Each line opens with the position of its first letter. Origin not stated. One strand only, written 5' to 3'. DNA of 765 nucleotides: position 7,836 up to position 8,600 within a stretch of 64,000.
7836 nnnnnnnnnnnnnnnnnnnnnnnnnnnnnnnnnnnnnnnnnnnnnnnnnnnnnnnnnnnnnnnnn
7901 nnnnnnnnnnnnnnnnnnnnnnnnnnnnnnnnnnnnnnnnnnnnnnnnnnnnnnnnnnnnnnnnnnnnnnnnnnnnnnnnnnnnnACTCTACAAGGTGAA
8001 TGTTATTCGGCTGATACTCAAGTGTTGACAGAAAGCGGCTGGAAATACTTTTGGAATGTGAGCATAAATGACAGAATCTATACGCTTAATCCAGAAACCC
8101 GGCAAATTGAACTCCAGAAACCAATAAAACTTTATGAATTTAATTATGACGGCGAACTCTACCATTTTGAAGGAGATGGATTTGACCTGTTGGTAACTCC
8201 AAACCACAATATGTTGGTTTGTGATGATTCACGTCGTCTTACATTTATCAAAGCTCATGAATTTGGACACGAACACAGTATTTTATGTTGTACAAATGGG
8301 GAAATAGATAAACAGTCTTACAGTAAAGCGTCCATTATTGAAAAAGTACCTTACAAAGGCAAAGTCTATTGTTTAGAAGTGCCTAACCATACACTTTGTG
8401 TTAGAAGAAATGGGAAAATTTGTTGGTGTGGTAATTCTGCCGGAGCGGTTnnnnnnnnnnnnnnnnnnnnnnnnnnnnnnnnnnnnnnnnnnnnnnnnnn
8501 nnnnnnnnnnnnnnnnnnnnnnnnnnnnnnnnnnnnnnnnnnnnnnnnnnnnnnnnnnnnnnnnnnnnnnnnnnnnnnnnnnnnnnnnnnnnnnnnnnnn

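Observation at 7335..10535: Anaerobic RNR (NrdD) invaded by two inteins, one with a non-canonical C-terminal junction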

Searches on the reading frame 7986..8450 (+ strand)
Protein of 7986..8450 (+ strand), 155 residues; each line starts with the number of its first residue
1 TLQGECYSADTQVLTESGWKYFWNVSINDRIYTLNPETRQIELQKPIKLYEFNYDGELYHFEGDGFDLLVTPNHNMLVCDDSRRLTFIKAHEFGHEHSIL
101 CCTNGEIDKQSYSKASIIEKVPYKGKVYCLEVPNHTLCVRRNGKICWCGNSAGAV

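Call 7: search_protein_families(library=pfam, proteins=[window:7986-8450:+], max_evalue=10)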
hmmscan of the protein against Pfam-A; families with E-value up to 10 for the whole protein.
window:7986-8450:+ (155 aa): 3 families
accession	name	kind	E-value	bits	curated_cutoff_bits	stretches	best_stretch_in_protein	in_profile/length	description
PF14890.11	Intein_splicing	-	9.4e-06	26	35.8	2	31-109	23-102/155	Intein splicing domain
PF13403.11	Hint_2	-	0.1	13.4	28.4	0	6-41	2-37/147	Hint domain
PF13540.12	RCC1_2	-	1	9.8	22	0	134-145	9-20/30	Regulator of chromosome condensation (RCC1) repeat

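Call 8: search_protein_families(library=ncbifam, proteins=[window:7986-8450:+], max_evalue=10)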
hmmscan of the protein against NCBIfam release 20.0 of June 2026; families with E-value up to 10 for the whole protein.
window:7986-8450:+ (155 aa): 2 families
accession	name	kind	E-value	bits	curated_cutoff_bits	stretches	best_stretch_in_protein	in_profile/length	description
TIGR01445.1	intein_Nterm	domain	0.0013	19.7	24.5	1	6-78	1-83/83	intein N-terminal splicing region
NF011302.0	PRK14714.1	equivalog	0.0023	15.5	1791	1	56-137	1007-1091/1350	DNA-directed DNA polymerase II large subunit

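Call 9: search_solved_structures(query=window:7986-8450:+, max_evalue=10, show_alignments=4)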
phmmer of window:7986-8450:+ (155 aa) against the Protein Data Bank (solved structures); distinct sequences matched with E-value up to 10: 4.
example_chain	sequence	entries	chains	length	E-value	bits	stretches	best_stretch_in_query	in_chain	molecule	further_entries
6zgq_A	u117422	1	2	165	2.5e-09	40.4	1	3-78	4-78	AceL NrdHF-1-1 Intein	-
2lwy_A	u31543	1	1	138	0.00014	25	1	6-79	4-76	BACTERIAL INTEIN-LIKE DOMAIN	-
4e2u_A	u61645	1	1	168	0.0034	20.4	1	28-145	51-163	Pho radA intein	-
9ijj_h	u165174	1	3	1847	0.37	13.8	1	88-147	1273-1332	Cilia- and flagella-associated protein 65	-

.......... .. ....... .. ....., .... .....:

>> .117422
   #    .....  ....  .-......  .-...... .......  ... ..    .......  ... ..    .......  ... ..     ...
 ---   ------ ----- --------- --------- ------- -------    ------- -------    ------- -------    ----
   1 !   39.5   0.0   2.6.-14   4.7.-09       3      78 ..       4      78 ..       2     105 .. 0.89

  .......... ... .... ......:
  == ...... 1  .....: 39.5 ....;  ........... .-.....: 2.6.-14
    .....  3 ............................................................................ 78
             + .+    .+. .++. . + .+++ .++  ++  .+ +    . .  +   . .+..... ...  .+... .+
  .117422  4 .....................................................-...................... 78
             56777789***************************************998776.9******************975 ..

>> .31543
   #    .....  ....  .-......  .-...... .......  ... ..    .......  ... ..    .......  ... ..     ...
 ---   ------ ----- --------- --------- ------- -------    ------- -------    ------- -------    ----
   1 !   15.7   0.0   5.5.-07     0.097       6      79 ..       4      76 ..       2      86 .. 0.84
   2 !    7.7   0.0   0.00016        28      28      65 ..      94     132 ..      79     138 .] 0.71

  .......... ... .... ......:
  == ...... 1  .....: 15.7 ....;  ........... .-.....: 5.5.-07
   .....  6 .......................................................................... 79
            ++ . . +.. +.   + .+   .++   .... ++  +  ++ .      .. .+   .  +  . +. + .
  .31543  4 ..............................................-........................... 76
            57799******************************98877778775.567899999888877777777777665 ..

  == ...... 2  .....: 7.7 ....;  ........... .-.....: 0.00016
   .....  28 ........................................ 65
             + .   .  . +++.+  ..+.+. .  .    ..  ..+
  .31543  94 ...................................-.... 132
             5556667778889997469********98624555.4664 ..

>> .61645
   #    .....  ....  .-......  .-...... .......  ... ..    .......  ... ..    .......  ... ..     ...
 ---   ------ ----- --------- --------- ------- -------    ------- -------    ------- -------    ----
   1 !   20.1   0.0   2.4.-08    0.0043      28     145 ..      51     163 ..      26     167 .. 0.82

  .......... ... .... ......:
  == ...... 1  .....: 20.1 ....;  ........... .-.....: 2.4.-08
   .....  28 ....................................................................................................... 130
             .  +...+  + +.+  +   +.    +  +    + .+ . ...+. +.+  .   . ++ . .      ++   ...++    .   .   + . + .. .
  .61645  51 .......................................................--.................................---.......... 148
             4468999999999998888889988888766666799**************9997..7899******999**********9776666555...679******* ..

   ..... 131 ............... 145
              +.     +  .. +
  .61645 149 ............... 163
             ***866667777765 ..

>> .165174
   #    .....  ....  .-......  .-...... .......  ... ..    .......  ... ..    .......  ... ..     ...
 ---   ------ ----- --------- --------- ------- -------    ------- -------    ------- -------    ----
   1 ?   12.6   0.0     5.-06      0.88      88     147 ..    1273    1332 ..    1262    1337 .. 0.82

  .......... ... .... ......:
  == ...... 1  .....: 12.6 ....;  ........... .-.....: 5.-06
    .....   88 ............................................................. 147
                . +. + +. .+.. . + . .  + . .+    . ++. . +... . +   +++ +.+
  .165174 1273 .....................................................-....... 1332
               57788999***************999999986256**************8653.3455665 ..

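Call 15: find_homologous_proteins(query=window:8001-8435:+, max_evalue=0.001)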
Query window:8001-8435:+: 4 candidates shared short words with the query, none scored E <= 0.001.

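Call 34: predict_structure(alignment_id=A2)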
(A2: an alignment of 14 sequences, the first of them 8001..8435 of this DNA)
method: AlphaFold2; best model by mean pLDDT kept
length: 145 residues; sequences in the alignment: 14
mean_pLDDT: 96.4   pTM: 0.90
mean pLDDT of the five models: 96.4, 96.2, 96.1, 96.0, 95.9
residues with pLDDT >= 90: 134; 70-90: 11; 50-70: 0; < 50: 0
segments of 3 or more residues with pLDDT < 50: none
pLDDT, mean of each block of 10 residues (from residue 1): 98 98 98 96 98 97 98 92 96 92 93 98 98 98 96
secondary structure, 60 per line:
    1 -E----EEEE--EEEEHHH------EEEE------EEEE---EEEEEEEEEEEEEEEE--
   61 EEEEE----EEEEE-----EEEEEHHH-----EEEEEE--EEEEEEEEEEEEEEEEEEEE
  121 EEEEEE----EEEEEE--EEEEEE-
elements in order: E7-10 E13-16 E26-29 E36-39 E43-58 E61-65 E70-74 E80-84 E93-98 E101-126 E131-136 E139-144

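Call 38: fold_search(model_id=the predicted structure, library=pdb)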
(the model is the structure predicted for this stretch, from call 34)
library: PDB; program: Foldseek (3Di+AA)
matches with E <= 10: 461; with E <= 0.001: 63
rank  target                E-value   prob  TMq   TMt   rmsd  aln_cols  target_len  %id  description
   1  6zgq_A                3.7e-10  1.00  0.89  0.85   1.8       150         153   23  AceL NrdHF class 3 split intein GSH linked splice inactive variant - C124A, N146A (released 2020-09-16)
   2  6zgq_B                3.7e-10  1.00  0.88  0.83   2.1       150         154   23  AceL NrdHF class 3 split intein GSH linked splice inactive variant - C124A, N146A (released 2020-09-16)
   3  2lwy_MODEL_1_A        6.7e-09  1.00  0.78  0.81   2.5       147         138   21  Solution Structure of Bacterial Intein-Like domain from Clostridium thermocellum (released 2013-05-08)
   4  1at0                  1.9e-08  1.00  0.79  0.79   3.2       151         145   22  17-kDA fragment of hedgehog C-terminal autoprocessing domain (released 1997-11-12)
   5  6tyy                  2.1e-08  1.00  0.80  0.79   2.5       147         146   22  Hedgehog autoprocessing mutant D46H (released 2019-11-20)
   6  6y75_B                7.9e-08  1.00  0.75  0.73   3.1       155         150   10  BIL2 domain from T.thermophila BUBL1 locus (C1A-N143A) (released 2021-02-03)
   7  9hth_B                1.5e-07  1.00  0.81  0.69   2.8       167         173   12  Crystal structure of the fused, cysteine-less Aes123 PolB1 split intein (with S1A, N159A mutations) (released 2025-05-07)
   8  6rpq                  1.5e-07  1.00  0.81  0.49   3.6       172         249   19  Crystal structure of PhoCDC21-1 intein (released 2019-08-14)
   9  9hth_A                1.5e-07  1.00  0.81  0.70   2.8       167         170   12  Crystal structure of the fused, cysteine-less Aes123 PolB1 split intein (with S1A, N159A mutations) (released 2025-05-07)
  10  6y75_A                1.5e-07  1.00  0.75  0.72   3.1       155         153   10  BIL2 domain from T.thermophila BUBL1 locus (C1A-N143A) (released 2021-02-03)
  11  6tmm_BBB              1.7e-07  1.00  0.74  0.69   3.4       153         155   14  BIL2 domain from T.thermophila BUBL1 locus (C1A-N143A) (released 2020-12-16)
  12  2lqm_MODEL_1_A        2.6e-07  1.00  0.75  0.64   4.7       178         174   17  Solution Structures of RadA intein from Pyrococcus horikoshii (released 2012-05-16)
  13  6tmm_AAA              2.7e-07  1.00  0.75  0.70   3.4       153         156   12  BIL2 domain from T.thermophila BUBL1 locus (C1A-N143A) (released 2020-12-16)
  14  7oec                  4.3e-07  1.00  0.82  0.72   3.8       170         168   16  Crystal structure of an intein from a hyperthermophile (released 2021-05-26)
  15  8ubs_A                6.5e-07  1.00  0.76  0.74   3.0       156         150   15  Crystal structure of NrdJ-1 split intein fusion (released 2024-10-09)
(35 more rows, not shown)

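Call 39: search_protein_representatives(alignment_id=A2)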
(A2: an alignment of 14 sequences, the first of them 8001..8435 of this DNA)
Query: 14 sequences, 145 profile positions. Proteins with E-value up to 0.001 (for the whole library): 16618; up to 1e-10: 10360; up to 1e-30: 619. The best 150 are listed.
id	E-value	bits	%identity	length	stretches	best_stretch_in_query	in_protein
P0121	4.1e-116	399.7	-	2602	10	1-145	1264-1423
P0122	3.3e-107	370.9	-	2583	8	1-101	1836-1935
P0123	6.0e-91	318.1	-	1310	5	1-145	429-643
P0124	1.4e-85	300.8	-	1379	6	1-99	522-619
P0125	1.7e-81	287.5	-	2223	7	1-94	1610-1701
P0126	6.3e-81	285.6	-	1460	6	1-103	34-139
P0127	1.7e-76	271.2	-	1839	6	1-105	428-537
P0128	9.5e-74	262.4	-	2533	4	1-145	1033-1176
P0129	5.1e-73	260.0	-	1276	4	1-89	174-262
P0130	2.3e-72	257.9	-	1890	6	1-79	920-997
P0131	1.4e-69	248.8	-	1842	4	1-91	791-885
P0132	3.6e-69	247.5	-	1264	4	1-98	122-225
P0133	2.3e-68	244.9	-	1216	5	1-73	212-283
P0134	2.6e-68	244.7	-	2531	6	1-90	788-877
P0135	1.8e-67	242.0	-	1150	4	1-145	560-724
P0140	1.2e-64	232.9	-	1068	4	1-94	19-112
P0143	7.7e-63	227.0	-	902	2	1-145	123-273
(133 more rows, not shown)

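Call 55: search_protein_families(library=pfam, proteins=[P0123, P0124, P0129, P0132, P0133, P0135, P0140, P0143], max_evalue=0.00001)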
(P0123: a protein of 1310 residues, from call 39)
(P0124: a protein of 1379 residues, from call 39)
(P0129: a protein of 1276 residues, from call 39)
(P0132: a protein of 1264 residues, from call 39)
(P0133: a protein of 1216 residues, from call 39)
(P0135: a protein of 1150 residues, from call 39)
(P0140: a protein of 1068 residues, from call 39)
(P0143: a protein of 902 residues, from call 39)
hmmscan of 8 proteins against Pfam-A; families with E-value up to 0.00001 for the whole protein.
P0123 (1310 aa): 4 families
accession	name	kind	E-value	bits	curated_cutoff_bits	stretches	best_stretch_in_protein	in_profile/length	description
PF00534.26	Glycos_transf_1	-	9.3e-12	45.2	26.4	1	1148-1217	72-143/172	Glycosyl transferases group 1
PF13692.12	Glyco_trans_1_4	-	3.3e-11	44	27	1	1140-1217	56-127/142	Glycosyl transferases group 1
PF14890.11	Intein_splicing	-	1.4e-08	35.1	35.8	0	691-982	40-149/155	Intein splicing domain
PF14528.11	LAGLIDADG_3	-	9.3e-07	29.5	22.5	0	872-920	9-64/82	LAGLIDADG-like domain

P0124 (1379 aa): 2 families
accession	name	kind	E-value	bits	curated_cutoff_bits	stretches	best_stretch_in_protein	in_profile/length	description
PF14528.11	LAGLIDADG_3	-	7.6e-10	39.4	22.5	0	331-375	9-56/82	LAGLIDADG-like domain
PF13403.11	Hint_2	-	1.2e-06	29.5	28.4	0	923-953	2-32/147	Hint domain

P0129 (1276 aa): 1 family
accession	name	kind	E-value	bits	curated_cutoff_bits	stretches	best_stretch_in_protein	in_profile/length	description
PF06074.18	Portal_Mu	-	2.8e-40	139.1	23.9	2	998-1174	149-321/336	Portal protein of Mu bacteriophage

P0132 (1264 aa): 3 families
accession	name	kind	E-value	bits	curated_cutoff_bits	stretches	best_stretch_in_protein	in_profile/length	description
PF13597.11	NRDD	-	1.8e-158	529.1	26.2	3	843-1260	156-562/562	Anaerobic ribonucleoside-triphosphate reductase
PF14528.11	LAGLIDADG_3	-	6.3e-14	52.4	22.5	1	376-440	8-78/82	LAGLIDADG-like domain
PF14890.11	Intein_splicing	-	7.7e-10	39.2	35.8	0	142-464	18-148/155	Intein splicing domain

P0133 (1216 aa): 1 family
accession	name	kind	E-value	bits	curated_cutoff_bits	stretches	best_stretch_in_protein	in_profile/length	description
PF14528.11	LAGLIDADG_3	-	7.6e-10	39.4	22.5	0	481-526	3-52/82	LAGLIDADG-like domain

P0135 (1150 aa): 0 families

P0140 (1068 aa): 3 families
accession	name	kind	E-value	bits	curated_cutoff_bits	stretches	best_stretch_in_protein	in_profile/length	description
PF00534.26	Glycos_transf_1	-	4.7e-12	46.2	26.4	1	922-984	80-142/172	Glycosyl transferases group 1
PF13692.12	Glyco_trans_1_4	-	7.8e-12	46.1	27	1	896-984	47-126/142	Glycosyl transferases group 1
PF14528.11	LAGLIDADG_3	-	7.4e-06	26.6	22.5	0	158-191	9-40/82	LAGLIDADG-like domain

P0143 (902 aa): 2 families
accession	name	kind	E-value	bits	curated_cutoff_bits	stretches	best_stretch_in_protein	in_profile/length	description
PF13597.11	NRDD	-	1.6e-169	565.7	26.2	3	470-900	156-562/562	Anaerobic ribonucleoside-triphosphate reductase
PF01079.26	Hint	-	4.7e-07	30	29.7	0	120-231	10-122/213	Hint module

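Call 76: search_solved_structures(query=A2, max_evalue=0.01, show_alignments=2)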
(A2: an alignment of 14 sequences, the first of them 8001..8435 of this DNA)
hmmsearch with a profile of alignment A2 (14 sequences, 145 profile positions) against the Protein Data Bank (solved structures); distinct sequences matched with E-value up to 0.01: 14.
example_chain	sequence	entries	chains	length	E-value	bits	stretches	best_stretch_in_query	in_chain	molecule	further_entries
6zgq_A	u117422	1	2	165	3.4e-11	46.5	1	6-115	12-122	AceL NrdHF-1-1 Intein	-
2jmz_A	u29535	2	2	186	6.5e-08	35.8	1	21-138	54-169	Hypothetical protein MJ0781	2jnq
4e2u_A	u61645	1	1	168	0.00026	24.2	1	26-130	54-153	Pho radA intein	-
2lqm_A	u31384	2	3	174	0.0013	21.9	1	26-130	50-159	Pho radA intein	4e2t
2lwy_A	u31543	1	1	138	0.0017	21.5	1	4-127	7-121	BACTERIAL INTEIN-LIKE DOMAIN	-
9hth_A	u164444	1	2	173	0.0022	21.2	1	27-96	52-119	DNA-directed DNA polymerase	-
3ifj_A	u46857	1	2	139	0.0039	20.3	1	5-67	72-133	Endonuclease PI-MtuI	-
6tyy_A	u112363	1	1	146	0.0051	20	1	1-125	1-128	Protein hedgehog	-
3igd_A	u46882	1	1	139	0.0076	19.4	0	5-66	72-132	Endonuclease PI-MtuI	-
2in9_A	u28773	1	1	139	0.0077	19.4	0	5-66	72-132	Endonuclease PI-MtuI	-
2in0_A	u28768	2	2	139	0.0077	19.4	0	5-66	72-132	Endonuclease PI-MtuI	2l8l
5k08_A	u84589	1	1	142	0.0079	19.3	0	5-67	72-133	RecA mini intein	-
5i0a_A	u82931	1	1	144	0.0081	19.3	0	5-67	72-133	Intein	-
1at0_A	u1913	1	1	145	0.0097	19.1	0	1-125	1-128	17-HEDGEHOG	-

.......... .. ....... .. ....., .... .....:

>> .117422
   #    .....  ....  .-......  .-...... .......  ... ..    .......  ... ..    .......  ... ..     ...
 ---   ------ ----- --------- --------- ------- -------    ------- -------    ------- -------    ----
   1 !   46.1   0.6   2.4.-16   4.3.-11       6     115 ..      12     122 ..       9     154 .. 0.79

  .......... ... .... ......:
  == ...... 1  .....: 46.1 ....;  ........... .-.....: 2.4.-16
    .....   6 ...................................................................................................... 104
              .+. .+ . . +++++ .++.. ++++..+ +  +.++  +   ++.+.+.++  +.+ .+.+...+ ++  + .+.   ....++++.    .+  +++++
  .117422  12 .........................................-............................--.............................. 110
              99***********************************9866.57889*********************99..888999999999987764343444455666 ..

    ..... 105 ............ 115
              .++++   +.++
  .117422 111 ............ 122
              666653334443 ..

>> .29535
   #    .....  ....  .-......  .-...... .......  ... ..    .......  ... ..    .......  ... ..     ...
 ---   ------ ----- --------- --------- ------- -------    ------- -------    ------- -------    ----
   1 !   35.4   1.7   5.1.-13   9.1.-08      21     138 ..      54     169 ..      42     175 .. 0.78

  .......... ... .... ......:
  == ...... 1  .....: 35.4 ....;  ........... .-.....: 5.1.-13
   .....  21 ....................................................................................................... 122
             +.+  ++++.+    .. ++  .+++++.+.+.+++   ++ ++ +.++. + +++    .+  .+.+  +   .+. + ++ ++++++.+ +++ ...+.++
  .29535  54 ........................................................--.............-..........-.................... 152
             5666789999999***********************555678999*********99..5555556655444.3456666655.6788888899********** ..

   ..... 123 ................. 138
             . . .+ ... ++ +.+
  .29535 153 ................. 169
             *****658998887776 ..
